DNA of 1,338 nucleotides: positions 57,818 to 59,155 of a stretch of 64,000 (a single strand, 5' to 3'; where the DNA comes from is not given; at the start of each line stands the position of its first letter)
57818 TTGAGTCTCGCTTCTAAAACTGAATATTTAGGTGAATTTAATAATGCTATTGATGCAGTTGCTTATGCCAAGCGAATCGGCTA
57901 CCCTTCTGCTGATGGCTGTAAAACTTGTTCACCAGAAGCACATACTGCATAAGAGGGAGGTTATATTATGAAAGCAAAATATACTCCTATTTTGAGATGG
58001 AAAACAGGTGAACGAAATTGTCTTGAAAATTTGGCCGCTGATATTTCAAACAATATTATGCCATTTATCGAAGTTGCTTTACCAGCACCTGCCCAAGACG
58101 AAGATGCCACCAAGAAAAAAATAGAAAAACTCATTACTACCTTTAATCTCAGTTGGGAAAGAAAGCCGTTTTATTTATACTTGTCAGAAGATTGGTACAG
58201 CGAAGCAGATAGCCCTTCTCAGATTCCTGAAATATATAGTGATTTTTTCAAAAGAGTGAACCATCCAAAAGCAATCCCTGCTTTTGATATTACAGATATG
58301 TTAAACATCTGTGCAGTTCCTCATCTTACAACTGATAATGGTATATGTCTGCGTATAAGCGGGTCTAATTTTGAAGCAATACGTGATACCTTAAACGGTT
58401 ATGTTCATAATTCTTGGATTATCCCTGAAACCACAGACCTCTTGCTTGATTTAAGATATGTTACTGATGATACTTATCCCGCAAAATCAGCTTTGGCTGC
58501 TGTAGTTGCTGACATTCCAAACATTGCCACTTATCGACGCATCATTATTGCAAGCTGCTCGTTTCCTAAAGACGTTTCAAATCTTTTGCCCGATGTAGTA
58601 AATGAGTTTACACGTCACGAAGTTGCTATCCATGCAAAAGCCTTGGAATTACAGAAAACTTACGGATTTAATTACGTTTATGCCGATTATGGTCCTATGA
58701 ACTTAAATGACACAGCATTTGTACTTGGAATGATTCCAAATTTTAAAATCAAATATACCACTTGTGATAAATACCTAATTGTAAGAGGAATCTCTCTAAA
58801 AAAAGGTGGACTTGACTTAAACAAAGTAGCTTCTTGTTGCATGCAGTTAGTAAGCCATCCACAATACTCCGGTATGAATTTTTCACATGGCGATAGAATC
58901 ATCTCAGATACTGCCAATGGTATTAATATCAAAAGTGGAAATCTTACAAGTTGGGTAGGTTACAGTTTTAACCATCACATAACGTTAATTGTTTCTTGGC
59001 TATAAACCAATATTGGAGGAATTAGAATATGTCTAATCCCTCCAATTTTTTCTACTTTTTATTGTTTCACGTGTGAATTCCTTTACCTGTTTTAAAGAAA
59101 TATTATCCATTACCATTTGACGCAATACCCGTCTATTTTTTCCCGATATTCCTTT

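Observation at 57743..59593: Compact three-gene module (small Cys/His protein, Beta-protein/sce7725-like, convergent PD-(D/E)xK sce7726-like nuclease) as island cargo: candidate undescribed defence system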

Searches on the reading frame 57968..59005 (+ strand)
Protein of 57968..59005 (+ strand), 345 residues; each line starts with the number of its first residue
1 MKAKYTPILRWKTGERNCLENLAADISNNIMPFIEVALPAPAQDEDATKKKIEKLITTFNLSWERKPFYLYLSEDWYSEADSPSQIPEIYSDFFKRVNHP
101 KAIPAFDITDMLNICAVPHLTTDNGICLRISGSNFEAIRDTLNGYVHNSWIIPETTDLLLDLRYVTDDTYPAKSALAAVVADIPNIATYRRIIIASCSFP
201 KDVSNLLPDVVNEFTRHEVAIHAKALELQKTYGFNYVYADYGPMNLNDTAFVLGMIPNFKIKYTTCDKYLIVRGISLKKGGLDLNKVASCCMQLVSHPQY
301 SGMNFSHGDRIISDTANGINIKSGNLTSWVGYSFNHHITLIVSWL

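Call 3: search_protein_families(library=pfam, proteins=[window:57968-59005:+], max_evalue=0.1)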
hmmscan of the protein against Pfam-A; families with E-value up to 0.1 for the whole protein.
window:57968-59005:+ (345 aa): 2 families
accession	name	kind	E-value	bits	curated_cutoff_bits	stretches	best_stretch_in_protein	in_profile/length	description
PF14350.11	Beta_protein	-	2.2e-43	149.5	27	1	5-339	1-338/342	Beta protein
PF14080.11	DUF4261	-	0.067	13.7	27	0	213-241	7-35/77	Domain of unknown function (DUF4261)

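Call 4: search_protein_families(library=ncbifam, proteins=[window:57968-59005:+], max_evalue=0.1)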
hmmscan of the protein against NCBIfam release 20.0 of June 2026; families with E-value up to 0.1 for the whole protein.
window:57968-59005:+ (345 aa): 0 families

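Call 5: search_protein_families(library=padloc, proteins=[window:57968-59005:+], max_evalue=0.1)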
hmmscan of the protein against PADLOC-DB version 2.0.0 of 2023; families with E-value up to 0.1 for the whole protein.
window:57968-59005:+ (345 aa): 4 families
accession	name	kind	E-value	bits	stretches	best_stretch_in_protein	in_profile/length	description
PDLC03983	PD-Lambda-2_C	-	7.1e-38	128.6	1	4-342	6-348/374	-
PDLC03984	PD-Lambda-2_C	-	2.4e-37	126.9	2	123-342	136-358/377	-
PDLC02985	beta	-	7.3e-08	29.5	1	4-339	9-334/355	-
PDLC03985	PD-Lambda-2_C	-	0.025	12.6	1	1-36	1-36/192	-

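Call 29: search_protein_families(library=phrogs, proteins=[window:57968-59005:+], max_evalue=0.01)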
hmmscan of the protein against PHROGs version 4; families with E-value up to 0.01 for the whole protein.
window:57968-59005:+ (345 aa): 1 family
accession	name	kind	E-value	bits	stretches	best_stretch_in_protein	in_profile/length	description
phrog_9159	-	unknown function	2e-47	163.3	1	2-343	3-348/356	-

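Call 63: search_solved_structures(query=window:57968-59005:+, max_evalue=10)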
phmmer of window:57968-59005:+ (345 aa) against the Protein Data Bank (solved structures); distinct sequences matched with E-value up to 10: 1.
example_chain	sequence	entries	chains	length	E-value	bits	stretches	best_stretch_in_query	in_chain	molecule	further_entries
4ava_A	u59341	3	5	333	1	11.6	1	147-184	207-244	LYSINE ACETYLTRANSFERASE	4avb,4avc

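Call 90: find_related_loci(query=A6, collection=viral_contigs, flank=4000)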
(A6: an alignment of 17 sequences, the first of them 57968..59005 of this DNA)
Query A6 (345 aa) in viral_contigs; peptide patterns used: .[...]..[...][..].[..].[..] (x = any residue, [..] = any of these).
19 stretches matched a pattern; 18 encode a relative of the query (tblastn E <= 1e-3); 18 distinct loci.
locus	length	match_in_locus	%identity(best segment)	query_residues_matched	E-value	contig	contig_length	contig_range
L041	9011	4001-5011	40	5-342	3e-69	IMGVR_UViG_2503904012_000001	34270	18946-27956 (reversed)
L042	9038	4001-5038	31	5-345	2e-38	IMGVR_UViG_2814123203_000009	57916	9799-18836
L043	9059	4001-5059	28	2-341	2e-37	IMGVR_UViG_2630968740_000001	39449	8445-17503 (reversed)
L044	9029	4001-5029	28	5-343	2e-33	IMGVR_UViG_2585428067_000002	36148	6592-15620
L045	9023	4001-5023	26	5-345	5e-30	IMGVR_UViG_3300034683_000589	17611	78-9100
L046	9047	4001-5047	27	4-345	4e-29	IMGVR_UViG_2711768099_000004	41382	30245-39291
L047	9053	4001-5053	26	5-341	5e-29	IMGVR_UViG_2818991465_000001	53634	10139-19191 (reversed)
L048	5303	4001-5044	25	5-339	1e-25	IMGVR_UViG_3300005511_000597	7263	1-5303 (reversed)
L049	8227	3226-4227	28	4-345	8e-25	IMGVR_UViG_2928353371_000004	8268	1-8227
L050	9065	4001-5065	25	2-345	3e-21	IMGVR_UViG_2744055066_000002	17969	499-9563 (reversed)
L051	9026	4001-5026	24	5-342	1e-20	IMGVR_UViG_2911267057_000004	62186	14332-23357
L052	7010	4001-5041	25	5-345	4e-19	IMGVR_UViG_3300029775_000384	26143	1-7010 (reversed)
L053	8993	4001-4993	28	4-345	4e-24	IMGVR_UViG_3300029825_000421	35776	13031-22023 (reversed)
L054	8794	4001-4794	28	5-274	3e-11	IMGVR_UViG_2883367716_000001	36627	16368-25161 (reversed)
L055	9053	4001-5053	27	5-345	2e-29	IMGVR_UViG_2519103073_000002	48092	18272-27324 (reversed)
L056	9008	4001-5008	23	4-341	1e-10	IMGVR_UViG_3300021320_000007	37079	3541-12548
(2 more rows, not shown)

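Call 93: search_protein_families(library=ncbifam, proteins=[L041:3998-5026:+, L043:3992-5110:+, L045:3986-5038:+, L047:3893-5098:+, L049:3220-4275:+, L051:3671-5062:+, L053:3995-5008:+, L056:3902-5026:+], max_evalue=0.1)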
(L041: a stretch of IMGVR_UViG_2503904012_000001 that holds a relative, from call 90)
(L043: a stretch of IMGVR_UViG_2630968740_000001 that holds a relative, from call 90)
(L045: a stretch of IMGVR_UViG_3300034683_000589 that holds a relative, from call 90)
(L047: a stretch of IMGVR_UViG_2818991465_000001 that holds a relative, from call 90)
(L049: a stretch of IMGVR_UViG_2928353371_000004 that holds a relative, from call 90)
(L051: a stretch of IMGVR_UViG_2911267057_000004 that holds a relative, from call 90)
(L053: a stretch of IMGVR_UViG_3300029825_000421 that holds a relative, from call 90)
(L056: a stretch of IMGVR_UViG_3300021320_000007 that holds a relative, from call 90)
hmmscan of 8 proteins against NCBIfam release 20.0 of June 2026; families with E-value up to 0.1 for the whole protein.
L041:3998-5026:+ (342 aa): 0 families

L043:3992-5110:+ (372 aa): 0 families

L045:3986-5038:+ (350 aa): 1 family
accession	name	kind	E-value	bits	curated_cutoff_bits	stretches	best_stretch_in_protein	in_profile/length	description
TIGR02773.1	addB_Gpos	equivalog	0.03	11.9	903.7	1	110-165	210-263/1159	helicase-exonuclease AddAB subunit AddB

L047:3893-5098:+ (401 aa): 0 families

L049:3220-4275:+ (351 aa): 1 family
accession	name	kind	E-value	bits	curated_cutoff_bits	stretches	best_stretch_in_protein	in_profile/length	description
NF008026.0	PRK10756.1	equivalog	0.07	12.7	241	0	190-231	94-135/157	protein CreA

L051:3671-5062:+ (463 aa): 1 family
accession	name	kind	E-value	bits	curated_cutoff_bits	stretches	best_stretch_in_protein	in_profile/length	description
TIGR02019.1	BchJ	equivalog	0.0036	17.2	74.3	1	224-282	17-76/188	bacteriochlorophyll 4-vinyl reductase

L053:3995-5008:+ (337 aa): 1 family
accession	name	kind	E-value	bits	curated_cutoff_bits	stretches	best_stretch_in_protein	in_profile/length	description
NF009087.0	PRK12422.1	equivalog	0.0016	17.7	657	1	141-205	203-264/455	chromosomal replication initiator protein DnaA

L056:3902-5026:+ (374 aa): 0 families

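Call 95: search_protein_families(library=ncbifam, proteins=[L045:3341-3967:+, L056:3328-3870:+, L046:3006-3890:+, L052:3356-3802:+, L052:2823-3305:+], max_evalue=0.01)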
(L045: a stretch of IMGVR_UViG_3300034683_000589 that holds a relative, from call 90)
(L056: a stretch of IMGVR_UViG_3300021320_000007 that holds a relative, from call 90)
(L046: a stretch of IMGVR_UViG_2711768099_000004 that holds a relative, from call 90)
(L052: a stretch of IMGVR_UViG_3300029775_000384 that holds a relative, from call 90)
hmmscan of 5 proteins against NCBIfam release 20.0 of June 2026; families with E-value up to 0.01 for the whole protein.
L045:3341-3967:+ (208 aa): 1 family
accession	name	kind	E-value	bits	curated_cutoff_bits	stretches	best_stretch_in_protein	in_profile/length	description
NF033918.0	LGIC_1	subfamily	0.0078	15.6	500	0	28-81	244-297/305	ligand-gated ion channel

L056:3328-3870:+ (180 aa): 4 families
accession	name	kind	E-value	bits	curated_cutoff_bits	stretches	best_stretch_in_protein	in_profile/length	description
NF047969.1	CaNuclEcnA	equivalog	3.1e-05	24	180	0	36-70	4-43/151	calcium-activated nuclease EcnA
NF005083.0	PRK06518.1-3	subfamily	0.00065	19.1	283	1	43-172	55-183/193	hypothetical protein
NF047694.1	TnucaseNucIStaph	equivalog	0.00077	19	250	1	42-136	51-147/175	thermonuclease NucI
NF005082.0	PRK06518.1-2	subfamily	0.0073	16.1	367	1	22-176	30-186/196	hypothetical protein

L046:3006-3890:+ (294 aa): 0 families

L052:3356-3802:+ (148 aa): 3 families
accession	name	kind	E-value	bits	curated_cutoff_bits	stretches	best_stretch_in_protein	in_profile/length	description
NF052239.1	antitox_spr1629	equivalog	1.5e-09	37.4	335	1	50-118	192-258/377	spr1629 family repressor/antitoxin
TIGR02289.1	M3_not_pepF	subfamily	0.0005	18.8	442.35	1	49-95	322-367/549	M3 family oligoendopeptidase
TIGR02290.1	M3_fam_3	subfamily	0.0055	15.7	561.7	1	48-117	359-424/587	M3 family oligoendopeptidase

L052:2823-3305:+ (160 aa): 13 families
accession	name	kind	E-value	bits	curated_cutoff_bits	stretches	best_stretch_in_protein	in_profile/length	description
NF041951.1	phage_RstR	subfamily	9.9e-17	61.2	80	1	6-102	4-95/108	RstR family transcriptional repressor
NF007257.0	PRK09706.1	subfamily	1.7e-13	50.6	101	1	3-86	4-86/135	transcriptional repressor DicA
TIGR03830.1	CxxCG_CxxCG_HTH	subfamily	1.7e-09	37.5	61.8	1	3-50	64-111/127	type II TA system antitoxin MqsA family protein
NF052239.1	antitox_spr1629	equivalog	3.8e-09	36.1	335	1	5-71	3-70/377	spr1629 family repressor/antitoxin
NF003162.0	PRK04140.1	equivalog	2.5e-06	26.7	263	1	3-104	125-211/317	transcriptional regulator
NF047948.1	male_kill_WMK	equivalog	8.3e-06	25.5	300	1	5-69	163-227/300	WO male-killing family protein Wmk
TIGR03070.1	couple_hipB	subfamily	1.1e-05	25.3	71.65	1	6-56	4-54/58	type II toxin-antitoxin system Y4mF family antitoxin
TIGR00270.2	TIGR00270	equivalog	6.1e-05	22.9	110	1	7-57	78-128/159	multiprotein bridging factor aMBF1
NF047542.1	telomere_Tap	equivalog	8.1e-05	21.5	600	1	10-64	23-77/695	telomere-associated protein Tap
NF040522.1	VC1465_fam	subfamily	0.00015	21.8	70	1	9-54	1-45/111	VC1465 family Xer recombination activation factor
NF041575.1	antitoxPezA_Strep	equivalog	0.00018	21.5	290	1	5-66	2-63/158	type II toxin-antitoxin system antitoxin PezA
NF006015.0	PRK08154.1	subfamily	0.0053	15.9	204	1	6-75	32-100/314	anaerobic benzoate catabolism transcriptional regulator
NF058600.1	TransRegSco1979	equivalog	0.008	15.3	350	0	4-57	8-61/280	Sco1979 family transcriptional regulator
